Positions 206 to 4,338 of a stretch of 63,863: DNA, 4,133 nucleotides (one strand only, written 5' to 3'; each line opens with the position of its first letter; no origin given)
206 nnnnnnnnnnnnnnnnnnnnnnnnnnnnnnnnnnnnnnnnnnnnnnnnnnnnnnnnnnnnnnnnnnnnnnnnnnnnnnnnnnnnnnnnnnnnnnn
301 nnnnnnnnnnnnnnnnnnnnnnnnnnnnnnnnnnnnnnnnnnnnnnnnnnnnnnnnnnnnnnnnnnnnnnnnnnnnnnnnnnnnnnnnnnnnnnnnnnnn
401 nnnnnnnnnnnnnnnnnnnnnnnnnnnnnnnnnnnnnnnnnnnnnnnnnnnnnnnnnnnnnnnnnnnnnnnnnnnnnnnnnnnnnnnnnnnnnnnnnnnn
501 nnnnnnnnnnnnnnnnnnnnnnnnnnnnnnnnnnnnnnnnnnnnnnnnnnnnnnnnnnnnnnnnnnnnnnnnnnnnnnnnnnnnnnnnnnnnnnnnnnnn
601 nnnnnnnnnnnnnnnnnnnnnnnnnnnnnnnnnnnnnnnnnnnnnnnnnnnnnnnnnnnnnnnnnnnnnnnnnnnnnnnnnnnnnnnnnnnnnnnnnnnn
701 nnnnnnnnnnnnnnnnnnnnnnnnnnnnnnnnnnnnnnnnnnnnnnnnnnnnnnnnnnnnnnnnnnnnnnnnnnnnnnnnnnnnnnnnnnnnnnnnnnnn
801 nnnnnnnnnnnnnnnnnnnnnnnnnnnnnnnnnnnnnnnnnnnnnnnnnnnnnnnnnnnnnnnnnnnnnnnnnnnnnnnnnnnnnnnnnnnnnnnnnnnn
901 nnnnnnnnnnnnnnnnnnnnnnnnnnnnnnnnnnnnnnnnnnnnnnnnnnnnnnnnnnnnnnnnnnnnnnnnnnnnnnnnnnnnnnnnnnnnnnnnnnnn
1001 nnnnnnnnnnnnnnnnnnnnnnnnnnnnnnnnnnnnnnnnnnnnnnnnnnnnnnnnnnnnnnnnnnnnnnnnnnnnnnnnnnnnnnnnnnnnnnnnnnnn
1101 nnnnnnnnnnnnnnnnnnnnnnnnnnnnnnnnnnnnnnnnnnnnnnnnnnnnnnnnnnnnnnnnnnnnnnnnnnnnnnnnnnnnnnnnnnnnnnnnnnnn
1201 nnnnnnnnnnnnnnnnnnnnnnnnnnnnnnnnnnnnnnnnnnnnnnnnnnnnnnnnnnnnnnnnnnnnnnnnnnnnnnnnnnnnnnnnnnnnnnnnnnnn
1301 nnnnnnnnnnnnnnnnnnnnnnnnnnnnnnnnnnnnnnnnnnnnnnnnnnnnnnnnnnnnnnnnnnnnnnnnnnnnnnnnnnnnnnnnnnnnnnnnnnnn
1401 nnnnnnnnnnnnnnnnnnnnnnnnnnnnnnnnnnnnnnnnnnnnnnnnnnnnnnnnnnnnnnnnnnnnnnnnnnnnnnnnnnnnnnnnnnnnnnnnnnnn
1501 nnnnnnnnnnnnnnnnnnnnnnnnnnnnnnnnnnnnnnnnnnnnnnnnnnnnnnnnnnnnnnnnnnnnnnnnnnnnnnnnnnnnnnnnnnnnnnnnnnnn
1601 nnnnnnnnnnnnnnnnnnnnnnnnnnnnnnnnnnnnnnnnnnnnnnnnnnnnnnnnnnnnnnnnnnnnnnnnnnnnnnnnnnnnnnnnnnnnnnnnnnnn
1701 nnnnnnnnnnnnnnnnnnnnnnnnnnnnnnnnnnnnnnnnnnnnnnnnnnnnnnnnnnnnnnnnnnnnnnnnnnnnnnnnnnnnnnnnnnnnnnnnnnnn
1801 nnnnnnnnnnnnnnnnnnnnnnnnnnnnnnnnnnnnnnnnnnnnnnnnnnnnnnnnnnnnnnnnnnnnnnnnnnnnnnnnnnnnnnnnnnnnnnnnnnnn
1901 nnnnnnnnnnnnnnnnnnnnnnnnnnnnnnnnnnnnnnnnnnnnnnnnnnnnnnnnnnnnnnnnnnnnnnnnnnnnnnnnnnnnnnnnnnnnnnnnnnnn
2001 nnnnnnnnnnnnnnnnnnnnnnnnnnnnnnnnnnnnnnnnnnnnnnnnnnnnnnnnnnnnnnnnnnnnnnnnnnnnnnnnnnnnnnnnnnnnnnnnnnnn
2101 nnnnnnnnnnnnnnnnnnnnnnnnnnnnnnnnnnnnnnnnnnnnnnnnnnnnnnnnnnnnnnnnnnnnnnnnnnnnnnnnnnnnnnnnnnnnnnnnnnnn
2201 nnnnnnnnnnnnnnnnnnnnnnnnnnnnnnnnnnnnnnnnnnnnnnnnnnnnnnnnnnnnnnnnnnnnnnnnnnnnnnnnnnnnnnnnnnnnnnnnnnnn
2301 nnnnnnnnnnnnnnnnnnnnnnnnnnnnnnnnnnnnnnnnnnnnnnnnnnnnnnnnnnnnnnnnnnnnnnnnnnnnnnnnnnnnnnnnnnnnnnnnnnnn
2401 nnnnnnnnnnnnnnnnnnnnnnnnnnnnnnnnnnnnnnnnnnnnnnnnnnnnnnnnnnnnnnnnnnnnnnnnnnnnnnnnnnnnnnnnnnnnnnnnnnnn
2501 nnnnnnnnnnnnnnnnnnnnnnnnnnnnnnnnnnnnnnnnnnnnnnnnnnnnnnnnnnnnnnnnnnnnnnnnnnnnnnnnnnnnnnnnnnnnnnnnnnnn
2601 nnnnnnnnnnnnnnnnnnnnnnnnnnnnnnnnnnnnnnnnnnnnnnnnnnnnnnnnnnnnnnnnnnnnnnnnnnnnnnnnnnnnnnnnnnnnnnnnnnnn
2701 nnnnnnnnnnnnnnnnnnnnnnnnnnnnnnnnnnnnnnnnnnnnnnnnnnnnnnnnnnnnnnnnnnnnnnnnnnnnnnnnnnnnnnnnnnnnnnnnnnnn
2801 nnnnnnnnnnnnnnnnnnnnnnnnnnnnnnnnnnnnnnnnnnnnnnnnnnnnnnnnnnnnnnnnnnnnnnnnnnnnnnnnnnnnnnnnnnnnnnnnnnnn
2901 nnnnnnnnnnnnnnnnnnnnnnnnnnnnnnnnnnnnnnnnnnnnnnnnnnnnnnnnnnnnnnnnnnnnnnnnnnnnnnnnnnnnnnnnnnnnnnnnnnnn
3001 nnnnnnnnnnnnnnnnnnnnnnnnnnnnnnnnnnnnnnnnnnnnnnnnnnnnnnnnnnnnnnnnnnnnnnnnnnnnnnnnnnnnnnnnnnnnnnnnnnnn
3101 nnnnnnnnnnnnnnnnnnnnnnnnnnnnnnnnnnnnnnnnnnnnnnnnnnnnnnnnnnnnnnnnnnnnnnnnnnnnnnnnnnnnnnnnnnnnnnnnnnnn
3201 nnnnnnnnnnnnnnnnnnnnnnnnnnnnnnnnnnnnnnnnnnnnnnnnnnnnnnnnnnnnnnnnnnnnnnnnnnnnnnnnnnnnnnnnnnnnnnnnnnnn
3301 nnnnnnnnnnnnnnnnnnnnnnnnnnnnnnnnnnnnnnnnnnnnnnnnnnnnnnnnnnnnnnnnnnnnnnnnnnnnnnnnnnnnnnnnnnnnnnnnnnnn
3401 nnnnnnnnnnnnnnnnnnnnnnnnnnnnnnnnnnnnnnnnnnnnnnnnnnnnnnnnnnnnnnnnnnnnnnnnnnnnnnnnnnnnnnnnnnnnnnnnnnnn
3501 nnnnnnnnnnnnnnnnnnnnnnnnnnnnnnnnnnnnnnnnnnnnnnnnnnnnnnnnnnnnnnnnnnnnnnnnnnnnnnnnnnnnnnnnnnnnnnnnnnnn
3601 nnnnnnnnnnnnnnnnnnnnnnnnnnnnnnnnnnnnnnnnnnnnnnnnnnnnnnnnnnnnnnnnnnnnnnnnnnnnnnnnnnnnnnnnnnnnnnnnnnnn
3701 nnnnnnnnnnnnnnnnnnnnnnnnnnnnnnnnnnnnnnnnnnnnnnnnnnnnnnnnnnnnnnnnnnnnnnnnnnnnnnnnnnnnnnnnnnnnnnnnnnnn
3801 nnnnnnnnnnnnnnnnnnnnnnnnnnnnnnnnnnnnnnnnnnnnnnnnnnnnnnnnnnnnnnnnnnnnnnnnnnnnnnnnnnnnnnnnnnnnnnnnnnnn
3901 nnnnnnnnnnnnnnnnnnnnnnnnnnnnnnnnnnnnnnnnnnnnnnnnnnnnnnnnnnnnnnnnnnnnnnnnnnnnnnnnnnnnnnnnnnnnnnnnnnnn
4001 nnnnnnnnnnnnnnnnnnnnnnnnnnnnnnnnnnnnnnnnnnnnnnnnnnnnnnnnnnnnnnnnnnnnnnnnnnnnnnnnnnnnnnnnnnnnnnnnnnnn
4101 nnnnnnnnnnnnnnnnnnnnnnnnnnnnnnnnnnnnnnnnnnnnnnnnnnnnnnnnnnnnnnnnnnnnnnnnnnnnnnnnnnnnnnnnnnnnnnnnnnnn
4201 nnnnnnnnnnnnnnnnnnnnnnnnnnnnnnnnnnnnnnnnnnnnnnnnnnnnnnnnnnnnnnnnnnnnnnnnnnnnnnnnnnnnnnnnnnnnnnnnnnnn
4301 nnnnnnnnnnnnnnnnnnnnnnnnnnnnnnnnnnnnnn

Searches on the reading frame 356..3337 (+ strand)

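Call 64: search_protein_families(library=pfam, proteins=[window:356-3337:+], max_evalue=0.00001)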
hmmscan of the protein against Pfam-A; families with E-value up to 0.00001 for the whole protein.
window:356-3337:+ (993 aa): 7 families
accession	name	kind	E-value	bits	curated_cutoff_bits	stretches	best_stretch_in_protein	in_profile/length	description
PF00211.25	Guanylate_cyc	-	4.1e-31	108.4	21.9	1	47-226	6-177/183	Adenylate and Guanylate cyclase catalytic domain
PF13424.12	TPR_12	-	1.6e-24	86.3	30.1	2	797-867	3-75/77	Tetratricopeptide repeat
PF13191.12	AAA_16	-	2.1e-15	58.1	32.6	1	288-458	29-166/167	AAA ATPase domain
PF00515.34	TPR_1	-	1.3e-13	50.6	27.8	0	918-947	2-31/34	Tetratricopeptide repeat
PF07719.23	TPR_2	-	1.4e-12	47.1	27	0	918-946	2-30/34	Tetratricopeptide repeat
PF13181.12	TPR_8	-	5e-10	39.2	25.7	0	837-870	1-34/34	Tetratricopeptide repeat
PF13374.12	TPR_10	-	1.1e-08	35.3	27.5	0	918-952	3-38/42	Tetratricopeptide repeat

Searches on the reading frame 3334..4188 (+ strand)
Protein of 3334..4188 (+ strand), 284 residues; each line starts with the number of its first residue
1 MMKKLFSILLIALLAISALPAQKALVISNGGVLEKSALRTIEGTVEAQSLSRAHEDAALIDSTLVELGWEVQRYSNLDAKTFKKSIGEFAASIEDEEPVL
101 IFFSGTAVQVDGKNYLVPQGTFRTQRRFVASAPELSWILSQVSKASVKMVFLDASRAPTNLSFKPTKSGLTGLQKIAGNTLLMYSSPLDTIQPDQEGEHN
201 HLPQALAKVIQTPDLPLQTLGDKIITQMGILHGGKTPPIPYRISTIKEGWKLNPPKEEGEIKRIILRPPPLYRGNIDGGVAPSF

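Call 64: search_protein_families(library=pfam, proteins=[window:3334-4188:+], max_evalue=0.00001)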
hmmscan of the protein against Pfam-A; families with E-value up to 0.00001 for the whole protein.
window:3334-4188:+ (284 aa): 1 family
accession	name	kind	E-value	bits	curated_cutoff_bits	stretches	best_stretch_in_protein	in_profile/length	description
PF00656.27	Peptidase_C14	-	2.9e-12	47.2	21.4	1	47-223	15-206/233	Caspase domain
